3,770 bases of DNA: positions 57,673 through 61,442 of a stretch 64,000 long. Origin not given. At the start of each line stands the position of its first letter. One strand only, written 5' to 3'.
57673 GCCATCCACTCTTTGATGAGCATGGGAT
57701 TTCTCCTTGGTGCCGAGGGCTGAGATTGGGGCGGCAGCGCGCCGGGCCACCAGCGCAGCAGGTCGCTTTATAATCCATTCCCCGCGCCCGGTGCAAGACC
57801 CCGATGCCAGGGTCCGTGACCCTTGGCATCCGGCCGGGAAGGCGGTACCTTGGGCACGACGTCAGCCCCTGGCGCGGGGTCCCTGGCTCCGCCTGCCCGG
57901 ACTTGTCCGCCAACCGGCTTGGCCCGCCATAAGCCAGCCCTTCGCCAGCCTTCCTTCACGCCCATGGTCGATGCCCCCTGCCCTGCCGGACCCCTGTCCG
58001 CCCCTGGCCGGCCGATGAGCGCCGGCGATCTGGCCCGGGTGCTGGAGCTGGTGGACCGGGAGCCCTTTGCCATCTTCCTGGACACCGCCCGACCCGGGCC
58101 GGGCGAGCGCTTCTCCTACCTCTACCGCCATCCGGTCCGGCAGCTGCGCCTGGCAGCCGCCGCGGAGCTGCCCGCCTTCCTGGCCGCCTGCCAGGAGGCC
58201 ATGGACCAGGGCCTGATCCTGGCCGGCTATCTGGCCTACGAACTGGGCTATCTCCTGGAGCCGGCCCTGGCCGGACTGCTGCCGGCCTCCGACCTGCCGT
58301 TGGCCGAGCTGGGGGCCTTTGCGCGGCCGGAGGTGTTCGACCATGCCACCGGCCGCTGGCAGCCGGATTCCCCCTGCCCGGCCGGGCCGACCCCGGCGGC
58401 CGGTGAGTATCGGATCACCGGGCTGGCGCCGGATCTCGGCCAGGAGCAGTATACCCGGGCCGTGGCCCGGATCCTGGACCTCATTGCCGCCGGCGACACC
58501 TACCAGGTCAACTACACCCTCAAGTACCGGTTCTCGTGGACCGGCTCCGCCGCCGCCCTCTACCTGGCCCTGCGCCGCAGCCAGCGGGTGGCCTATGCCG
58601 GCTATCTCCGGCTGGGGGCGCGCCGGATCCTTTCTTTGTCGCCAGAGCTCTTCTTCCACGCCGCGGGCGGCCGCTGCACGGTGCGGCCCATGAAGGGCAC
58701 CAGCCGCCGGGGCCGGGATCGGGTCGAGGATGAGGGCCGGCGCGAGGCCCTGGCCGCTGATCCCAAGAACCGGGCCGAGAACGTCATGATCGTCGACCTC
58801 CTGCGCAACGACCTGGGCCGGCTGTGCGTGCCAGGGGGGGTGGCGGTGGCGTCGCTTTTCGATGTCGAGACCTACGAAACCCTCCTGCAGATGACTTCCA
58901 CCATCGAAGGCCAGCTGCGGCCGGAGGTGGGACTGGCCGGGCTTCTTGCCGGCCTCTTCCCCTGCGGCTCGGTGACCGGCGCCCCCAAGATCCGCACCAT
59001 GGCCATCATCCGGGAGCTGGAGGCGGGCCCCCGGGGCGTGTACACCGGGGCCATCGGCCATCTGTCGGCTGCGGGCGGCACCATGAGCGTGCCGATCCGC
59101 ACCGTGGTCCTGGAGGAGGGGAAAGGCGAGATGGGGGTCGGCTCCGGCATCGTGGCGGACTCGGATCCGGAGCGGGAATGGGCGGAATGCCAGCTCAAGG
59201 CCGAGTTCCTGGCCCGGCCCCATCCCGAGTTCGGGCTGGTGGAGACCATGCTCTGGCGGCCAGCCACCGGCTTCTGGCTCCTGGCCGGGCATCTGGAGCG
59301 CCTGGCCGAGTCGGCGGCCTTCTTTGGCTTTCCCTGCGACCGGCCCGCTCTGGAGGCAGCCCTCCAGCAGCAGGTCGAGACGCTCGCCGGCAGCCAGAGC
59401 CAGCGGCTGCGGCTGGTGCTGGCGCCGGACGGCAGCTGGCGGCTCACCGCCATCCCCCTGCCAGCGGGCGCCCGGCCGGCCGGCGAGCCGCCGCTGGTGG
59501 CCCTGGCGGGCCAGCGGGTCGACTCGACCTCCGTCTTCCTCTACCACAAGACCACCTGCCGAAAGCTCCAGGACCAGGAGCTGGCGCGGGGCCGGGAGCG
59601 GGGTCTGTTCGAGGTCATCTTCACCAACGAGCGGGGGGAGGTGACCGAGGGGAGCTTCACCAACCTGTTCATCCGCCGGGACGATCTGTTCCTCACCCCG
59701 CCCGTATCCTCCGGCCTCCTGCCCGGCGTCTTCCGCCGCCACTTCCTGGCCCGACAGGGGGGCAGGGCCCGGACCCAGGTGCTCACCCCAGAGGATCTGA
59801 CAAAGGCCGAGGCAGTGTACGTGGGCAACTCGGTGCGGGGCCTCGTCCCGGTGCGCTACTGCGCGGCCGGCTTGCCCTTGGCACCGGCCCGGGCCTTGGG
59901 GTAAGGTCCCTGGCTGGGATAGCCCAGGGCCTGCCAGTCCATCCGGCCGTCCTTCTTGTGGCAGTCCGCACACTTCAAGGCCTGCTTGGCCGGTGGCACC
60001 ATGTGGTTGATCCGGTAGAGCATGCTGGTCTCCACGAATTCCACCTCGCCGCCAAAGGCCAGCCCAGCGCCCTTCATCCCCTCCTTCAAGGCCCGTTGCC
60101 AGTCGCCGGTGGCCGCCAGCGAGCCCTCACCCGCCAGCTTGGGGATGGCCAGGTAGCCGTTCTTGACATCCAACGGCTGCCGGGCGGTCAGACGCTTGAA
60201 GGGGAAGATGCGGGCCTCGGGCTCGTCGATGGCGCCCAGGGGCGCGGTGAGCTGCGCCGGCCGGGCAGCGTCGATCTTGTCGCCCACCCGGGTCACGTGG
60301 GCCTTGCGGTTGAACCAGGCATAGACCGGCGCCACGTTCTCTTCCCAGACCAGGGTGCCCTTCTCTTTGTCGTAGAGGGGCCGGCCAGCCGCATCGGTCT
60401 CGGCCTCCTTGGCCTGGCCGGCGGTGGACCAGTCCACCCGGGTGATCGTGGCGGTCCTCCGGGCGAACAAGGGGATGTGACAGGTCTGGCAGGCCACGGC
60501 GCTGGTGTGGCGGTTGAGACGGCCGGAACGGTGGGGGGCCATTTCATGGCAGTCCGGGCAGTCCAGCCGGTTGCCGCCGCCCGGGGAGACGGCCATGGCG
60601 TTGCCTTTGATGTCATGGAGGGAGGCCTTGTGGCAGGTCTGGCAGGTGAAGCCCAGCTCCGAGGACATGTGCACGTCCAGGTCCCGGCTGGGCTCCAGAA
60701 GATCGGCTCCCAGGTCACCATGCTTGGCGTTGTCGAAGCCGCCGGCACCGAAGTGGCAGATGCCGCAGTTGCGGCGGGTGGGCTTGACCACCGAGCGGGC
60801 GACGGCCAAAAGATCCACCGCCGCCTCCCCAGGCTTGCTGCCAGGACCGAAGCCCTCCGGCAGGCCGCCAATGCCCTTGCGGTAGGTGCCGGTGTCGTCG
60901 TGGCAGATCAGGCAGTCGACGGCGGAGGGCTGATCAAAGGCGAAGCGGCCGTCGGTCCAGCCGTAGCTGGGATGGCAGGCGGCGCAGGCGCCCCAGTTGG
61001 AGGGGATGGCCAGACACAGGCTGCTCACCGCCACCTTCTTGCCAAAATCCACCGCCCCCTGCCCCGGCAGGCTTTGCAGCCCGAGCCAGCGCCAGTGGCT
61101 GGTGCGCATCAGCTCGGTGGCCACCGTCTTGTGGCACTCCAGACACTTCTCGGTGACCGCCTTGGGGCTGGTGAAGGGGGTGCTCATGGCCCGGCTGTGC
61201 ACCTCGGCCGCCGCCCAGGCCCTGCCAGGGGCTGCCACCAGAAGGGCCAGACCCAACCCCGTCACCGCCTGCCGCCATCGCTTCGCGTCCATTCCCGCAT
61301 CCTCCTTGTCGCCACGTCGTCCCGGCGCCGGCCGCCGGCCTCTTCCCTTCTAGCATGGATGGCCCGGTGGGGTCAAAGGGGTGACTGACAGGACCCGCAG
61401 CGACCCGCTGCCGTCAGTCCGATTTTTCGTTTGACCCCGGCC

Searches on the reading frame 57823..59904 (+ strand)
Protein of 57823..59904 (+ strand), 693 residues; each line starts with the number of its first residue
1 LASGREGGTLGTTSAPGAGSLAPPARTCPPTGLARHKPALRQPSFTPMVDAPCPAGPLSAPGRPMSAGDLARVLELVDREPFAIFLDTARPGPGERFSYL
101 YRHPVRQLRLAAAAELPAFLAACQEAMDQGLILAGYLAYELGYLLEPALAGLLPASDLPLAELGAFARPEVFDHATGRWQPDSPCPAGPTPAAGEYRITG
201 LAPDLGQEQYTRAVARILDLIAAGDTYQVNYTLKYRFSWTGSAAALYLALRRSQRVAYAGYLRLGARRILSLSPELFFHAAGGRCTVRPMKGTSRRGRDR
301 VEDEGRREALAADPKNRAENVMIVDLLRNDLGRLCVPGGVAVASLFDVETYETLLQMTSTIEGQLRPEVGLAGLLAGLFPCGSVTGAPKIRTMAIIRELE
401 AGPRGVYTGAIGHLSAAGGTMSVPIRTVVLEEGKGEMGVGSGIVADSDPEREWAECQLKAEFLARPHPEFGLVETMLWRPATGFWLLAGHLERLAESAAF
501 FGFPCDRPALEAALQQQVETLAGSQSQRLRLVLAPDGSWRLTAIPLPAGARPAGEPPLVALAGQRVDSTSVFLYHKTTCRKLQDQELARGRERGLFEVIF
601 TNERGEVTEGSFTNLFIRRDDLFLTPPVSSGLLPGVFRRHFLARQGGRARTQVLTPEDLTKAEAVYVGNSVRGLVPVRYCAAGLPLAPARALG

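Call 12: search_protein_families(library=ncbifam, proteins=[window:57823-59904:+], max_evalue=0.00001)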
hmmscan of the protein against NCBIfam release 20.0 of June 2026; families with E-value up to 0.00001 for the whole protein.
window:57823-59904:+ (693 aa): 41 families (the best 25 are shown)
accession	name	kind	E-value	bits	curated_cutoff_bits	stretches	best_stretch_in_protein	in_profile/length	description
NF005698.0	PRK07508.1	equivalog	2e-112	375.5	452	1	99-466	19-378/383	aminodeoxychorismate synthase component I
TIGR00553.1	pabB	equivalog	9.1e-103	343.8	328.4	1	133-463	1-329/329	aminodeoxychorismate synthase component I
TIGR01824.1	PabB-clade2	equivalog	5.5e-88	295.6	408.55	1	175-463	71-355/355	aminodeoxychorismate synthase, component I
NF006563.0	PRK09070.1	equivalog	8.4e-71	238.9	514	1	207-463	182-440/447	aminodeoxychorismate synthase component I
TIGR00564.1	trpE_most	equivalog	4.4e-70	236.9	517.7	1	201-464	187-451/455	anthranilate synthase component I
TIGR01820.1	TrpE-arch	equivalog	5e-69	233.7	512.05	1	204-461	183-442/449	anthranilate synthase component I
NF004530.0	PRK05877.1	equivalog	8.4e-64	216.3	383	1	207-463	160-411/425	aminodeoxychorismate synthase component I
NF010086.0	PRK13571.1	equivalog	1.7e-58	198.4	693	1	205-461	228-491/510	anthranilate synthase component I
NF012009.0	PRK15465.1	equivalog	2.8e-58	197.6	622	1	204-457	187-441/453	aminodeoxychorismate synthase component 1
NF004610.0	PRK05940.1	equivalog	3.4e-57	194.2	568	1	205-461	191-453/467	anthranilate synthase component I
NF010089.0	PRK13574.1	equivalog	4e-54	184.2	527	1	135-460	84-411/421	anthranilate synthase component I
NF010087.0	PRK13572.1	equivalog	5.8e-50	170.2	580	1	202-460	167-424/435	anthranilate synthase component I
NF010081.0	PRK13566.1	equivalog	5.1e-43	147.3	645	1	204-462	242-502/729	anthranilate synthase component I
NF010082.0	PRK13567.1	equivalog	1.3e-42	146.1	576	1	203-463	196-463/468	anthranilate synthase component I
TIGR01823.1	PabB-fungal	equivalog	2.9e-42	144.9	442.55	1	207-461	470-735/742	aminodeoxychorismate synthase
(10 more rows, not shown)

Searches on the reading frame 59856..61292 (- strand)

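Call 12: search_protein_families(library=ncbifam, proteins=[window:59856-61292:-], max_evalue=0.00001)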
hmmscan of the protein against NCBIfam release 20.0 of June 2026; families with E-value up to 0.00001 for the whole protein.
window:59856-61292:- (478 aa): 5 families
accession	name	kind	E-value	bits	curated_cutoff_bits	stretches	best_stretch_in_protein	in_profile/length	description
TIGR04315.1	octaheme_Shew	subfamily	2e-148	495.1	375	1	33-458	4-440/440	tetrathionate reductase family octaheme c-type cytochrome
TIGR03508.1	decahem_SO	subfamily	2.5e-12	46.8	192.2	0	172-273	33-125/258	DmsE family decaheme c-type cytochrome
NF041028.1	decahem_GSU2203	exception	1.1e-08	34.7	325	0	172-274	66-157/317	GSU2203 family decaheme c-type cytochrome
TIGR04314.1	methano7heme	equivalog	5.8e-08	32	250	0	203-276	207-284/494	methanogenesis multiheme c-type cytochrome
NF045713.1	CxxCH_16_HmcA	equivalog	5.8e-06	25.2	400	0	171-283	172-263/541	sulfate respiration complex hexadecaheme cytochrome HmcA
